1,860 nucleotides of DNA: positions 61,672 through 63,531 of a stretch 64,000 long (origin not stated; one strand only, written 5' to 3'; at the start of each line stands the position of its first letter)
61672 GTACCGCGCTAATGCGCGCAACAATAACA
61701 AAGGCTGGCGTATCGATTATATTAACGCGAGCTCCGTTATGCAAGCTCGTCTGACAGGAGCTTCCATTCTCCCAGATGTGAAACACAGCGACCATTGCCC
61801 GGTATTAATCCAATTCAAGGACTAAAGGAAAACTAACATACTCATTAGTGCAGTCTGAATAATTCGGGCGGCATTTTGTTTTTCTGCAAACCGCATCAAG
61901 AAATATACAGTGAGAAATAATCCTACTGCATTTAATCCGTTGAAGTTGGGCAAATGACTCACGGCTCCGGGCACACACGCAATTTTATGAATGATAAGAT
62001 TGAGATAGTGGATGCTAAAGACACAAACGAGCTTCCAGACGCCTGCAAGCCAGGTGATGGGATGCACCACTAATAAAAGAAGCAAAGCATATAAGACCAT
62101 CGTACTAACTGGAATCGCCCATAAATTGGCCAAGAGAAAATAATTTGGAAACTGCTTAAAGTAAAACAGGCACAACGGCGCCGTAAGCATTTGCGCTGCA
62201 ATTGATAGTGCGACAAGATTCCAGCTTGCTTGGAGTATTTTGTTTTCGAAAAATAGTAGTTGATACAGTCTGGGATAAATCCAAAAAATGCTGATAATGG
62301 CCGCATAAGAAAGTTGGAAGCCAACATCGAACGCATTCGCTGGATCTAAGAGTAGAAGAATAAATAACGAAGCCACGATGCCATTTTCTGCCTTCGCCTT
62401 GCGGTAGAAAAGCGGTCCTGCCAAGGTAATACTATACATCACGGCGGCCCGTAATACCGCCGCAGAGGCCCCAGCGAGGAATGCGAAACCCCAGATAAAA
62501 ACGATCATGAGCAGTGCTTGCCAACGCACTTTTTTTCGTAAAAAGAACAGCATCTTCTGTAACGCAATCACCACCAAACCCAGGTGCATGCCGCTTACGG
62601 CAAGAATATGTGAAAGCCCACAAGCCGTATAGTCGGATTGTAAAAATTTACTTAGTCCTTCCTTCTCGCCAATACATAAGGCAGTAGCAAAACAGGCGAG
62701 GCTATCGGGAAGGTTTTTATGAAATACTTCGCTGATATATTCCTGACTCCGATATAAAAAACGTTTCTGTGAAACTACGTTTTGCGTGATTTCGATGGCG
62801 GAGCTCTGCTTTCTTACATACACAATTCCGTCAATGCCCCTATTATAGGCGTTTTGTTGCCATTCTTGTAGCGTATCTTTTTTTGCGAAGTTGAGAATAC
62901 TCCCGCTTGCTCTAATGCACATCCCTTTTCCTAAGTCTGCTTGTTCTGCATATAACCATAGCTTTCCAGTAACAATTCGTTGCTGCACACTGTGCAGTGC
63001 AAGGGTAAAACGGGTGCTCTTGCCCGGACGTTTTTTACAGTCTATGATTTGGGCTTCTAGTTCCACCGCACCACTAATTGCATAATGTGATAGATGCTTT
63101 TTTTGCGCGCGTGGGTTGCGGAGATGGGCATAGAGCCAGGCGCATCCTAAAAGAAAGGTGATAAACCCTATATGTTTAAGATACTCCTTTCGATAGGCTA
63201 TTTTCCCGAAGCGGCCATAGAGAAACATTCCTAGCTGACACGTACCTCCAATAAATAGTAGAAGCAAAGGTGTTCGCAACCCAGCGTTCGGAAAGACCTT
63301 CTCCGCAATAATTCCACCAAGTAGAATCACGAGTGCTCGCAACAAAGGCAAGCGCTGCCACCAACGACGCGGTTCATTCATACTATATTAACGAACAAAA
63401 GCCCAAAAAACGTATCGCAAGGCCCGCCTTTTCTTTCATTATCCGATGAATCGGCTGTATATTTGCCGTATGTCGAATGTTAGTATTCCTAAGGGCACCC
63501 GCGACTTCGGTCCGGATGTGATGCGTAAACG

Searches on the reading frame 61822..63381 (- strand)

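Call 66: search_protein_families(library=pfam, proteins=[window:61822-63381:-], max_evalue=0.00001)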
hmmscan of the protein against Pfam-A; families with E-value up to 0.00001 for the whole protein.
window:61822-63381:- (519 aa): 2 families
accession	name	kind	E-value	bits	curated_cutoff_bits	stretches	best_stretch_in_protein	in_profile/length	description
PF03772.21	Competence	-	3.4e-54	184.5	23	1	235-497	1-265/270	Competence protein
PF13567.11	DUF4131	-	2.6e-10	40.7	31.6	1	37-162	5-130/165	Domain of unknown function (DUF4131)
